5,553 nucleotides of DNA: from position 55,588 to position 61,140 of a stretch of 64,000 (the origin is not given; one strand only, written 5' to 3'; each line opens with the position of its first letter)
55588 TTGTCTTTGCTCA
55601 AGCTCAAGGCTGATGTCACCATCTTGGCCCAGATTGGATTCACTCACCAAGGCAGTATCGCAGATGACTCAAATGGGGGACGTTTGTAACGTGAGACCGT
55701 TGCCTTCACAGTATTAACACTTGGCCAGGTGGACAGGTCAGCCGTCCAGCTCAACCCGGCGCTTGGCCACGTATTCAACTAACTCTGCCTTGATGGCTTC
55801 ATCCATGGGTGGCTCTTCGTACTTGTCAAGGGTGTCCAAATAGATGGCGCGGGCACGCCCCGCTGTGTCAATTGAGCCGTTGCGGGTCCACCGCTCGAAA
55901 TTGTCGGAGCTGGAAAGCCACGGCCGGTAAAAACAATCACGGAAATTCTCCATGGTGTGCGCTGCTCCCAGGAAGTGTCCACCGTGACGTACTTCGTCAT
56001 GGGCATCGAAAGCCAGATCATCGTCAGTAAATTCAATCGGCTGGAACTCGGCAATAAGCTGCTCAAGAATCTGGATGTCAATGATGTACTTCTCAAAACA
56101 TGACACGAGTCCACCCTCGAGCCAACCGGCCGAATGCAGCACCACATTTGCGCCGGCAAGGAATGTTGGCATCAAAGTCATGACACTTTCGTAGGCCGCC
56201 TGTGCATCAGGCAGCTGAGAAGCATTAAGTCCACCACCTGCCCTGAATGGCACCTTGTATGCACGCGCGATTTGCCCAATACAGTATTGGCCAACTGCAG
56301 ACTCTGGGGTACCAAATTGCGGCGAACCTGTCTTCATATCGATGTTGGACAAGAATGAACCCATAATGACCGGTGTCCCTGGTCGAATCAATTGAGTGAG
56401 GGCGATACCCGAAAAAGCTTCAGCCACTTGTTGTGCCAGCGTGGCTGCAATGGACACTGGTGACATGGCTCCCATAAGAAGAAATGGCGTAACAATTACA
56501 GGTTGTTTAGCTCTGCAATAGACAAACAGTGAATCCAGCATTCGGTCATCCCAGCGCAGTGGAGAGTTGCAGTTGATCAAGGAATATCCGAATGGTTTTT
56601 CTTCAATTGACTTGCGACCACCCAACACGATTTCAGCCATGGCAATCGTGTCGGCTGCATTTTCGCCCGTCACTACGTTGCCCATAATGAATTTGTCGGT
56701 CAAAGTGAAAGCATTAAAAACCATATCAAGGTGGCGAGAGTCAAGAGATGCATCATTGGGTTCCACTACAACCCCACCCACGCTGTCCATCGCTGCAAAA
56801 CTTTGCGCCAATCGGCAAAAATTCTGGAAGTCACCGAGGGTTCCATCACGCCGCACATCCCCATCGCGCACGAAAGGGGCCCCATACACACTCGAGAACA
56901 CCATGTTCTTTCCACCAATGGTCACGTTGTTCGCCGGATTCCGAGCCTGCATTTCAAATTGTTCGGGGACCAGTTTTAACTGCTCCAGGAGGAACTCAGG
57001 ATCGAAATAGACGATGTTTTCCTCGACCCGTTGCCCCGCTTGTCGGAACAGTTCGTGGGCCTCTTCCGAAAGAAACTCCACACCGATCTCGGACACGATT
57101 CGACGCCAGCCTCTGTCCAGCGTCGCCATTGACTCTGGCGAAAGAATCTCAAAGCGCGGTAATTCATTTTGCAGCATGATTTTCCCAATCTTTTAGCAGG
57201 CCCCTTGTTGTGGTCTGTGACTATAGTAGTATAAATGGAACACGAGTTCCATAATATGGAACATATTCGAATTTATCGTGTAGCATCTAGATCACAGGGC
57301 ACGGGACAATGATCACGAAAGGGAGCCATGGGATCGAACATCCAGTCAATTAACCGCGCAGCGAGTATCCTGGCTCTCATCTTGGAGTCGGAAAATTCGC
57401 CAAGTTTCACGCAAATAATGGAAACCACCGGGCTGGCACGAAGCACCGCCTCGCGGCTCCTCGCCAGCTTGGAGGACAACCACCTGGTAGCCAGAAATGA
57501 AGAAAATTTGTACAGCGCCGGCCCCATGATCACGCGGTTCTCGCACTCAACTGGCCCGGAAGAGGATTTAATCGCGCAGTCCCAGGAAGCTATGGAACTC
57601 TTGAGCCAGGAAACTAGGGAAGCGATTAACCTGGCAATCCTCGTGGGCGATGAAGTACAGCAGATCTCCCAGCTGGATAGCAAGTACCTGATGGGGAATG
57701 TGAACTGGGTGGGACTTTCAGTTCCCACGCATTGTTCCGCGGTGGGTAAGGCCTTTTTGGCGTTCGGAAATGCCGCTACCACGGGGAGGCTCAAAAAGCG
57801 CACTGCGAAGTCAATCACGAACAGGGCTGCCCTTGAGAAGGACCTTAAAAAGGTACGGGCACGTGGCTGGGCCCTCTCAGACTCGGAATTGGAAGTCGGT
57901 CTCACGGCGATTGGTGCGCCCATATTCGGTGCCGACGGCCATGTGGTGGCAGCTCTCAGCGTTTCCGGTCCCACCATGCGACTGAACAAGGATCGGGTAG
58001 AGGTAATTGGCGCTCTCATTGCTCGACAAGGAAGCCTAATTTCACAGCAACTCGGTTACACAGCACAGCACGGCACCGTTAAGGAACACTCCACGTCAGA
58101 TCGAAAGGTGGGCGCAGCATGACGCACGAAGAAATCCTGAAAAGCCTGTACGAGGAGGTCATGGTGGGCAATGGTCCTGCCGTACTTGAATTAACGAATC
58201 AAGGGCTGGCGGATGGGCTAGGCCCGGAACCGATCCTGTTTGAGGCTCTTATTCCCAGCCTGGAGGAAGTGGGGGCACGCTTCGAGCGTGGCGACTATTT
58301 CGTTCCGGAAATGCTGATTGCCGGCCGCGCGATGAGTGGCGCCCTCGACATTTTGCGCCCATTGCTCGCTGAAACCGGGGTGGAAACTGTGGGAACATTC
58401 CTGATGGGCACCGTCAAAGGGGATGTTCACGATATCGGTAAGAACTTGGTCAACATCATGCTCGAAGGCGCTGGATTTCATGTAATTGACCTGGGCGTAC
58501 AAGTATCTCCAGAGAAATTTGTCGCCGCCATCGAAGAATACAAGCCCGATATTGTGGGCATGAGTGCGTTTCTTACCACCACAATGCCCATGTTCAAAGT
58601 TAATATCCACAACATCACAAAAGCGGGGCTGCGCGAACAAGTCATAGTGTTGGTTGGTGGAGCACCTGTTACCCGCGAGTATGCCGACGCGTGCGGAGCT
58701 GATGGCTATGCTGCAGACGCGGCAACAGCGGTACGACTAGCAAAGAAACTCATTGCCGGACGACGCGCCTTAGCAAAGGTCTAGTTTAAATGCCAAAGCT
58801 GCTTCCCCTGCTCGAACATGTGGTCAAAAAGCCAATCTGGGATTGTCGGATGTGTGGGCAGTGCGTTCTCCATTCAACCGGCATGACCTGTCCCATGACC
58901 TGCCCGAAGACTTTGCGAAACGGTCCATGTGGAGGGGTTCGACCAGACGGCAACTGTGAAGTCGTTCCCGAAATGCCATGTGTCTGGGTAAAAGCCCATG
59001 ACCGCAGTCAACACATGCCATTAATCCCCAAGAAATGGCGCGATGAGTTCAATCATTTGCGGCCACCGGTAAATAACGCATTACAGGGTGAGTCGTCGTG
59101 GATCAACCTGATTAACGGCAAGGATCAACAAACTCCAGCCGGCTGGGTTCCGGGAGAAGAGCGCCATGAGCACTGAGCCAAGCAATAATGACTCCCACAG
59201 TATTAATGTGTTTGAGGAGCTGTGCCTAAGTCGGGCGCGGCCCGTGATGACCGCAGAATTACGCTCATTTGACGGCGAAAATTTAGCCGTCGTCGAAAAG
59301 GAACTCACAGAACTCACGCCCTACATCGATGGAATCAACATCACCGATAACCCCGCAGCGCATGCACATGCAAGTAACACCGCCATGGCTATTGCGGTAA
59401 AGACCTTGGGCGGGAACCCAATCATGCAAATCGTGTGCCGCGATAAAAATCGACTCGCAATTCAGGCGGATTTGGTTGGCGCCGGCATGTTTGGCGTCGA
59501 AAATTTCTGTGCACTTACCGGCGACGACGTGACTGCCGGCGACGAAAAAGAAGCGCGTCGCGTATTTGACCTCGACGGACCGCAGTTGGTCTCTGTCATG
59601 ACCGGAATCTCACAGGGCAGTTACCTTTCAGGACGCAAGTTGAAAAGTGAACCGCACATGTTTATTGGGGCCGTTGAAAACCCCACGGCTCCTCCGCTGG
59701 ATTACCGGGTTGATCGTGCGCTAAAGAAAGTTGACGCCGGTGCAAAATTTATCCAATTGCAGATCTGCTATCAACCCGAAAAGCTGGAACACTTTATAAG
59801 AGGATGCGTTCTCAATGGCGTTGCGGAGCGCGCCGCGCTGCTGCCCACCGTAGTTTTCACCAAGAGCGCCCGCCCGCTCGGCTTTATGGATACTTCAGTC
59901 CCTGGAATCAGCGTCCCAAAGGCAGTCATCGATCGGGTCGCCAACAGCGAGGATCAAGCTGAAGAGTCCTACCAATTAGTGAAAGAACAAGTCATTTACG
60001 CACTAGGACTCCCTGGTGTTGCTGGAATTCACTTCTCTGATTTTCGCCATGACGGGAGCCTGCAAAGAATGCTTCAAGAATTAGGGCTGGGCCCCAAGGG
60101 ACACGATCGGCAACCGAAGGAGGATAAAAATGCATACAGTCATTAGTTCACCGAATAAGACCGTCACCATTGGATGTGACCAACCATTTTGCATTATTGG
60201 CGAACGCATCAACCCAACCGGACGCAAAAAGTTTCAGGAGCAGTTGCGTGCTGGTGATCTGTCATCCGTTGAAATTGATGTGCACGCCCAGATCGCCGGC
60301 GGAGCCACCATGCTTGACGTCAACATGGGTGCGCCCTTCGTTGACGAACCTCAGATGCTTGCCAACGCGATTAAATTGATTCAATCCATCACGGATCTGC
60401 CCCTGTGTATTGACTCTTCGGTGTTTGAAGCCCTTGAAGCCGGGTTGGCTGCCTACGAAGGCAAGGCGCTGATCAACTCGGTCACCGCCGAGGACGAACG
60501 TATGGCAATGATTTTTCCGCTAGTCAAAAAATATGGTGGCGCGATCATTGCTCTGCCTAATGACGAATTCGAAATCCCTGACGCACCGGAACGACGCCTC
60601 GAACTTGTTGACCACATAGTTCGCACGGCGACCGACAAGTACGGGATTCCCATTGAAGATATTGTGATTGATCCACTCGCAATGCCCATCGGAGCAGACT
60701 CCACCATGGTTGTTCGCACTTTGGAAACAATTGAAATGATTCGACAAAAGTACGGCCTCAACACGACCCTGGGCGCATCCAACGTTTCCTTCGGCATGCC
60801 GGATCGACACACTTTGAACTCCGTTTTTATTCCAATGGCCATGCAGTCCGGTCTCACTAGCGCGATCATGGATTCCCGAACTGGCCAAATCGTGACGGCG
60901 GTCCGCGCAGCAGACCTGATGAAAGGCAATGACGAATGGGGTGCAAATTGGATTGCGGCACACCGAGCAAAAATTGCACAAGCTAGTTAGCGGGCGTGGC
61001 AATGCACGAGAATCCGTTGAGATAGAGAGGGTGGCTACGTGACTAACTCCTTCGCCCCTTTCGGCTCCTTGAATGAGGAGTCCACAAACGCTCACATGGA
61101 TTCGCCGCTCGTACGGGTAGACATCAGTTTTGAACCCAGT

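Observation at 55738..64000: Self-contained corrinoid methyl-transfer module built around a non-pyrrolysine MttB homologue in an aerobic-type actinobacterial genome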

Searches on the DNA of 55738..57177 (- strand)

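Call 45: search_rna_families(sources=[L003, L004, L007, L009, L016, L020, L021], threshold=gathering)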
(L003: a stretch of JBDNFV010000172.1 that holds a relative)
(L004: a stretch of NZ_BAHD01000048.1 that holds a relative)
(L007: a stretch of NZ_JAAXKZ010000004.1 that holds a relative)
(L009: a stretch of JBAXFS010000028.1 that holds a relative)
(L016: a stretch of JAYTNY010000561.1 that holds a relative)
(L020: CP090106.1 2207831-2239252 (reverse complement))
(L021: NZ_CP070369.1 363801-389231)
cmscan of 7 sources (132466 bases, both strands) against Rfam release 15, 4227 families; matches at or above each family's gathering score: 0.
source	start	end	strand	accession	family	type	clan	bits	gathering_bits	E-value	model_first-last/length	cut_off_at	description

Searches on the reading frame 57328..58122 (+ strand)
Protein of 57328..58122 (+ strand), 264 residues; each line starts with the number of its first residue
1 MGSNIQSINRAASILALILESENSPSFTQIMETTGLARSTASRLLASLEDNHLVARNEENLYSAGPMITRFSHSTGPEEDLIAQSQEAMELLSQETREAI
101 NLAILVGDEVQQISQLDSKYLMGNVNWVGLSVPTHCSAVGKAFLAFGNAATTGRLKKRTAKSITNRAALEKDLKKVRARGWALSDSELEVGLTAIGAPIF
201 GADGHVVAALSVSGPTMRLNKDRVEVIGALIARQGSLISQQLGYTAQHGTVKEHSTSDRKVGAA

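Call 3: search_protein_families(library=pfam, proteins=[window:57328-58122:+])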
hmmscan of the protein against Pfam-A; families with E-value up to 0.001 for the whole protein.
window:57328-58122:+ (264 aa): 4 families
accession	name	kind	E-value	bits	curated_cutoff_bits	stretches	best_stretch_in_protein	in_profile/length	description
PF01614.24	IclR_C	-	3.4e-37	128.1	24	1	80-231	8-166/174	Bacterial transcriptional regulator IclR C-terminal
PF09339.16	HTH_IclR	-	2.2e-10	40.6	22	1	7-57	1-51/52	IclR helix-turn-helix domain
PF25213.1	HVO_A0261_N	-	2.8e-06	27.5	35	1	9-60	11-59/86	HVO_A0261 N-terminal domain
PF12802.13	MarR_2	-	1.2e-05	25.8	27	1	11-57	7-53/61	MarR family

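Call 4: search_protein_families(library=ncbifam, proteins=[window:57328-58122:+])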
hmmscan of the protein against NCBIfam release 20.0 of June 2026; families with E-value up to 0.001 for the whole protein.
window:57328-58122:+ (264 aa): 8 families
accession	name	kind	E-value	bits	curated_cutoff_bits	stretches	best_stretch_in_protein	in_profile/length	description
NF045644.1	TransRegBhcR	equivalog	1.2e-44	152.6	350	1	3-243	20-266/267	HTH-type transcriptional regulator BhcR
TIGR02431.1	pcaR_pcaU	subfamily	2.1e-39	135.4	284.75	1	4-224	4-229/248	beta-ketoadipate pathway transcriptional regulators, PcaR/PcaU/PobR family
NF011671.1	PRK15090.1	equivalog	2.4e-32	112.1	275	1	5-245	10-256/256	DNA-binding transcriptional regulator KdgR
NF008601.2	PRK11569.1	equivalog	1.7e-29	102.8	380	1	3-243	24-273/276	glyoxylate bypass operon transcriptional repressor IclR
NF007548.0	PRK10163.1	equivalog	1.6e-22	79.9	406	1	5-246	21-269/271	HTH-type transcriptional repressor AllR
NF007342.0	PRK09834.1-4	equivalog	4.5e-07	29.1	251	1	4-212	10-225/263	DNA-binding transcriptional regulator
NF007341.0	PRK09834.1-3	equivalog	1.2e-06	27.9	269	1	4-212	6-227/274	DNA-binding transcriptional regulator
NF053755.1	MsvR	equivalog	0.00028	20.7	220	1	13-57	17-59/236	transcriptional factor MsvR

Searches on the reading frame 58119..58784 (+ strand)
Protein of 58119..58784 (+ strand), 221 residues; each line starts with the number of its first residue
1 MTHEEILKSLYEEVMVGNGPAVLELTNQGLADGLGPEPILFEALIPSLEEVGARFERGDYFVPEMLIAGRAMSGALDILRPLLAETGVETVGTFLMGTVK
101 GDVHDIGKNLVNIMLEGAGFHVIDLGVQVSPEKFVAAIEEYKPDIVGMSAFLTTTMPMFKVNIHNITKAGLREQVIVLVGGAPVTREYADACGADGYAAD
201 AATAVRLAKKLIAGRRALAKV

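Call 3: search_protein_families(library=pfam, proteins=[window:58119-58784:+])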
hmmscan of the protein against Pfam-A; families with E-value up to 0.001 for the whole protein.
window:58119-58784:+ (221 aa): 2 families
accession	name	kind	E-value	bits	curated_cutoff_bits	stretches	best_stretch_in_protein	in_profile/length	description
PF02310.24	B12-binding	-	8.9e-30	103.4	32.1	1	93-205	2-120/121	B12 binding domain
PF02607.22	B12-binding_2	-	2.7e-16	59.9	23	1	7-79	2-73/74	B12 binding domain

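Call 4: search_protein_families(library=ncbifam, proteins=[window:58119-58784:+])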
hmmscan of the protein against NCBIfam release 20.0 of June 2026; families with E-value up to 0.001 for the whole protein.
window:58119-58784:+ (221 aa): 14 families
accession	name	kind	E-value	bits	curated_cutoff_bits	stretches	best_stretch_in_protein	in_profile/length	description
NF047996.1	corrin_MtgC_2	exception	3.9e-60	202.9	370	1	4-213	2-211/212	glycine betaine-specific corrinoid protein MtgC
NF041607.1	dimeth_corrin_MtbC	equivalog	1.6e-49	168.2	350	1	21-211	12-202/203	dimethylamine corrinoid protein MtbC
NF047995.1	corrinoid_MtgC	exception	9.2e-49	165.8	310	1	5-213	3-214/215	glycine betaine-specific corrinoid protein MtgC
TIGR02370.1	pyl_corrinoid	subfamily_domain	4e-47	160.2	215.3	1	17-204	9-197/197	methyltransferase cognate corrinoid protein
NF040669.1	MtaC2_Meth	equivalog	8.6e-38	130.2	450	1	3-212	39-246/267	methanol--corrinoid protein MtaC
TIGR02082.1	metH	equivalog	1.1e-35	122.7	1010.85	1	13-214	653-860/1182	methionine synthase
NF040655.1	MtaC_Meth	equivalog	9.2e-31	106.8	420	1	3-215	32-241/253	methanol--corrinoid protein MtaC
NF007024.0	PRK09490.1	equivalog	8e-28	96.8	1497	1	43-212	698-876/1234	methionine synthase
NF002612.0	PRK02261.1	equivalog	8.2e-12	44.9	110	1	93-182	5-93/148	methylaspartate mutase subunit S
TIGR01501.1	MthylAspMutase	equivalog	1.2e-09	38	135.8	1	93-182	3-91/134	methylaspartate mutase subunit S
NF052513.1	TransRegCarH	equivalog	8.6e-08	31.8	400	1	24-195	101-262/274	HTH-type transcriptional repressor CarH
NF040743.1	ornith_mutase_E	equivalog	1.2e-07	30.2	800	1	95-213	599-724/730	D-ornithine 4,5-aminomutase subunit OraE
TIGR00640.1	acid_CoA_mut_C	subfamily_domain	9.9e-07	28.8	57.45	1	100-182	11-92/132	methylmalonyl-CoA mutase C-terminal domain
NF052385.1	Lys_5_6_beta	equivalog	3.3e-06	27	280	1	119-204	138-226/241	lysine 5,6-aminomutase subunit beta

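Call 54: search_solved_structures(query=window:58119-58784:+)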
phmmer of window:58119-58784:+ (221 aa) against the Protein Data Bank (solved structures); distinct sequences matched with E-value up to 0.001: 31.
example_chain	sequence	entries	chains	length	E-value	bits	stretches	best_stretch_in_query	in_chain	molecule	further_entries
1y80_A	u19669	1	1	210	1.1e-54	188.5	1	9-212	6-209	Predicted cobalamin binding protein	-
7xcn_M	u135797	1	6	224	1.2e-40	142.6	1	4-209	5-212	Trimethylamine methyltransferase corrinoid protein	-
4jgi_A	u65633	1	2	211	9.9e-35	123.3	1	40-211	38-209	Putative uncharacterized protein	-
3ezx_A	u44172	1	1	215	2.9e-29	105.5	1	3-210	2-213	Monomethylamine corrinoid protein 1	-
8ssd_A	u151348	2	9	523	2.3e-27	99.3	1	25-211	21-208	Methionine synthase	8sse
9cbp_A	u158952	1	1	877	3.2e-27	98.8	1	25-211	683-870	Methionine synthase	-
8ssc_A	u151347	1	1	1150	1.5e-26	96.7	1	25-211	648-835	Methionine synthase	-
9cbq_A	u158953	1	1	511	1.8e-26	96.4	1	15-211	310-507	Methionine synthase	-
9cbr_A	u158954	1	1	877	2.2e-26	96.1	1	25-211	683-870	Methionine synthase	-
9cbo_A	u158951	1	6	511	2.3e-26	96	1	15-211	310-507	Methionine synthase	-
8g3h_A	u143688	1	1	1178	1.4e-24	90.2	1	29-210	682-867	Methionine synthase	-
2i2x_B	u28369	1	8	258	2.9e-22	82.6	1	5-216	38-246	Methyltransferase 1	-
1bmt_A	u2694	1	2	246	1.2e-21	80.6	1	27-191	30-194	METHIONINE SYNTHASE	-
3bul_A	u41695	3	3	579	8.4e-21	77.8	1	33-190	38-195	Methionine synthase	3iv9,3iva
1k7y_A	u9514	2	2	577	2.6e-19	73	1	31-190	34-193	methionine synthase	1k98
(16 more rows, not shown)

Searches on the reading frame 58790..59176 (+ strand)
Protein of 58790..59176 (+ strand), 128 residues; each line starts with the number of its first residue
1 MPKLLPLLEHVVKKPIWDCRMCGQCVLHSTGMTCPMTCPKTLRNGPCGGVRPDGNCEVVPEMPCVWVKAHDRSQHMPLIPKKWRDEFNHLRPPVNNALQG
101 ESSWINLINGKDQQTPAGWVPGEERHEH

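Call 3: search_protein_families(library=pfam, proteins=[window:58790-59176:+])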
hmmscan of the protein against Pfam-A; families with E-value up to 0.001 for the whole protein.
window:58790-59176:+ (128 aa): 1 family
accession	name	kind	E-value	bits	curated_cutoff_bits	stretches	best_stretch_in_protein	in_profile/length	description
PF12225.13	DUF5981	-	6.1e-25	87.2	23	1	10-76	13-79/95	Methylene-tetrahydrofolate reductase C terminal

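Call 4: search_protein_families(library=ncbifam, proteins=[window:58790-59176:+])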
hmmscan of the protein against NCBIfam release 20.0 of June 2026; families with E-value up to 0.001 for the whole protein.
window:58790-59176:+ (128 aa): 0 families

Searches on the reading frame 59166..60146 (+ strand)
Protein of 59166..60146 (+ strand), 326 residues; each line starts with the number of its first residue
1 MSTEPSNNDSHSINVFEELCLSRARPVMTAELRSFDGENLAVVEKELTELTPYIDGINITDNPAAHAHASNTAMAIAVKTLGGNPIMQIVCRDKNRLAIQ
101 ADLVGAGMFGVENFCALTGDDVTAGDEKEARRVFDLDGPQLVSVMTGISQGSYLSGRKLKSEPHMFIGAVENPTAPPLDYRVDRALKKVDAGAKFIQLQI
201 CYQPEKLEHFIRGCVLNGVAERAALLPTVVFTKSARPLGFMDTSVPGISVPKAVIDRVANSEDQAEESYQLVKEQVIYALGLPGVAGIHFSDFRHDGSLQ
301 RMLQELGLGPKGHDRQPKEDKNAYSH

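Call 3: search_protein_families(library=pfam, proteins=[window:59166-60146:+])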
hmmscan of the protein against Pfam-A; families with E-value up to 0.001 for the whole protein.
window:59166-60146:+ (326 aa): 1 family
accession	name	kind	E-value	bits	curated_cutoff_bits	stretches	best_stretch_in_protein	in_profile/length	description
PF02219.23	MTHFR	-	8.5e-22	78.2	24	1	39-307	28-287/287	Methylenetetrahydrofolate reductase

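Call 4: search_protein_families(library=ncbifam, proteins=[window:59166-60146:+])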
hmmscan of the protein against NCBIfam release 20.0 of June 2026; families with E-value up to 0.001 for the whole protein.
window:59166-60146:+ (326 aa): 3 families
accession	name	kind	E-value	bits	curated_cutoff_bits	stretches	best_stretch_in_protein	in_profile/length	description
NF006396.0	PRK08645.1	equivalog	1.2e-43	149.2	453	1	45-269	341-566/611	bifunctional homocysteine S-methyltransferase/methylenetetrahydrofolate reductase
TIGR00676.1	fadh2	equivalog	8.7e-09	35.1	293.7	1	38-305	15-273/275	methylenetetrahydrofolate reductase [NAD(P)H]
TIGR00677.1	fadh2_euk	equivalog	1.8e-07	30.8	310.05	1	57-308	33-277/281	methylenetetrahydrofolate reductase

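Call 53: search_solved_structures(query=window:59166-60146:+, show_alignments=1, max_evalue=0.01)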
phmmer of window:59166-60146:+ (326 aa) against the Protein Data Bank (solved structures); distinct sequences matched with E-value up to 0.01: 4.
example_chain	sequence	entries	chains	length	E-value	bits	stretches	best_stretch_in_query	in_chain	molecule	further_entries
3apt_A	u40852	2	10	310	4.7e-06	29.3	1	41-312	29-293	Methylenetetrahydrofolate reductase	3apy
1v93_A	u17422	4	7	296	6.6e-06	28.8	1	41-311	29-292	5,10-Methylenetetrahydrofolate reductase | Methylenetetrahydrofolate reductase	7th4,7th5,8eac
6fcx_A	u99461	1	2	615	0.0028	20.2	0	67-311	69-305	Methylenetetrahydrofolate reductase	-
8qa4_A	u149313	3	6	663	0.0035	19.9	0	67-311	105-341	Methylenetetrahydrofolate reductase (NADPH)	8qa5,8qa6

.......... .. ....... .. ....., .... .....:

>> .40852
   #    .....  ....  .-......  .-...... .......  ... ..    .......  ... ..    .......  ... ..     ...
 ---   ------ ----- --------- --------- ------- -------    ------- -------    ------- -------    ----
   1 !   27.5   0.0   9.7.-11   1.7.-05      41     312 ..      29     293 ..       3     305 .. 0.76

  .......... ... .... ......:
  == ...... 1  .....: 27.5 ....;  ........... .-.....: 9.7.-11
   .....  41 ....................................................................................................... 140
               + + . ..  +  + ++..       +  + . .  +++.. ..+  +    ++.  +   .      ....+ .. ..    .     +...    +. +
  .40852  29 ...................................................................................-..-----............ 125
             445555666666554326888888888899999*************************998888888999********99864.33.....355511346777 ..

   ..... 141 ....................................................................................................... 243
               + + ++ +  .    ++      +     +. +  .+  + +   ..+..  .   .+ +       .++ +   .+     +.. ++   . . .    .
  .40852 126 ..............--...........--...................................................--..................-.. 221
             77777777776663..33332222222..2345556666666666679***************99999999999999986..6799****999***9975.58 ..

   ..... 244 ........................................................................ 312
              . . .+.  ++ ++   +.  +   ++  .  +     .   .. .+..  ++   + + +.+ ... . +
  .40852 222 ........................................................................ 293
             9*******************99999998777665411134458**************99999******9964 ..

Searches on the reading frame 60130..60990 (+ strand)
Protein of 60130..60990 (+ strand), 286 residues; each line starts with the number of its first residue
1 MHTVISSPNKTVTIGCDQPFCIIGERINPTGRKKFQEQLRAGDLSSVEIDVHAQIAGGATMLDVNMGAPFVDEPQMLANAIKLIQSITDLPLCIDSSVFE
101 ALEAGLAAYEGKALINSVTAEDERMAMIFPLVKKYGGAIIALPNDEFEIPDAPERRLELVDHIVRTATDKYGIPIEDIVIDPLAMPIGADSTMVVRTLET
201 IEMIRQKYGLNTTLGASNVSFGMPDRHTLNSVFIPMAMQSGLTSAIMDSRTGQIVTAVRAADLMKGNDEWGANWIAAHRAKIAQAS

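Call 3: search_protein_families(library=pfam, proteins=[window:60130-60990:+])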
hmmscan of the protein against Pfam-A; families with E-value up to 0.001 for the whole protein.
window:60130-60990:+ (286 aa): 3 families
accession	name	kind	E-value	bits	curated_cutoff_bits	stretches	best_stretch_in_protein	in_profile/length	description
PF00809.28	Pterin_bind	-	3e-27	96.3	25.5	1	24-246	1-242/244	Pterin binding enzyme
PF03599.22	CdhD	-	4.5e-06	26.1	24.8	1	72-206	80-197/387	CO dehydrogenase/acetyl-CoA synthase delta subunit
PF02007.24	MtrH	-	0.00045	19.9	22.8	1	72-220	74-226/299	Tetrahydromethanopterin S-methyltransferase MtrH subunit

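Call 4: search_protein_families(library=ncbifam, proteins=[window:60130-60990:+])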
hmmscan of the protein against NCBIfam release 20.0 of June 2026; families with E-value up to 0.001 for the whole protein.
window:60130-60990:+ (286 aa): 6 families
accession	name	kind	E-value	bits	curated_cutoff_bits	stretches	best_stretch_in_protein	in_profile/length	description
NF005719.0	PRK07535.1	domain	1e-93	313.3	259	1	20-284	1-264/268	methyltetrahydrofolate:corrinoid/iron-sulfur protein methyltransferase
TIGR02082.1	metH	equivalog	4.4e-45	153.8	1010.85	1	4-251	327-588/1182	methionine synthase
NF040758.1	CODH_ACS_meth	exception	2.4e-37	128.7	370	1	20-268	4-252/261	carbon monoxide dehydrogenase/acetyl-CoA synthase methytransferase subunit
NF007024.0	PRK09490.1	equivalog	3.7e-33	114.4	1497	1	10-249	350-603/1234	methionine synthase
TIGR00284.1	TIGR00284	hypoth_equivalog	1.3e-06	27.2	256.65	1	46-241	166-344/497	dihydropteroate synthase-like protein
NF002142.0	PRK00979.1-1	subfamily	1.5e-06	27.4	287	1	79-220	84-221/306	tetrahydromethanopterin S-methyltransferase subunit H family protein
